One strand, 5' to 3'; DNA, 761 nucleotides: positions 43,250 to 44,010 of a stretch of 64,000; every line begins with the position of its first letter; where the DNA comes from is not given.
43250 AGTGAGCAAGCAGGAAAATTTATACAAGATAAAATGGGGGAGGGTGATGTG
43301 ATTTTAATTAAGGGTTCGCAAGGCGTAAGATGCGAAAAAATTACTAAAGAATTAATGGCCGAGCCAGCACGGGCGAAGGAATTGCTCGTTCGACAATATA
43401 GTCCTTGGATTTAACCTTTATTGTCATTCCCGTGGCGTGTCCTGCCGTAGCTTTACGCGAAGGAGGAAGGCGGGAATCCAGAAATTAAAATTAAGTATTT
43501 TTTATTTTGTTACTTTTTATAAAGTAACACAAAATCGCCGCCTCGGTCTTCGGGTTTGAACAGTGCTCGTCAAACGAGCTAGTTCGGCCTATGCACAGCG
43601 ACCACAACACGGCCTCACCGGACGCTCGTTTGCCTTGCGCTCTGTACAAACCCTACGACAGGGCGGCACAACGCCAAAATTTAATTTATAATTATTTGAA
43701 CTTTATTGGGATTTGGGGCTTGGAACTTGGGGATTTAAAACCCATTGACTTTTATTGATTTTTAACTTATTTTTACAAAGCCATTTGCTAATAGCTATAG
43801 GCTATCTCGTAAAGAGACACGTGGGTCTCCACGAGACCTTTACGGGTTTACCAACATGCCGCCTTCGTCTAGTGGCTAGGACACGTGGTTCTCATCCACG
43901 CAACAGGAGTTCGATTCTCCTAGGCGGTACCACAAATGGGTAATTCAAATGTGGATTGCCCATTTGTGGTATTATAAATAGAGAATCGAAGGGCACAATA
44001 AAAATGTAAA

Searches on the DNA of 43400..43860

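Call 73: search_rna_families(source=window, start=43400, end=43860, threshold=evalue, max_evalue=1)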
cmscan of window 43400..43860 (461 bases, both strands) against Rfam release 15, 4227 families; matches with E-value up to 1: 1.
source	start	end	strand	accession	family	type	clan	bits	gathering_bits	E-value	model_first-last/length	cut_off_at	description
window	43458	43558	+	RF01212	sn2524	Gene; snRNA; snoRNA; CD-box;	-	24.4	44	0.14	1-109/109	no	Small nucleolar RNA sn2524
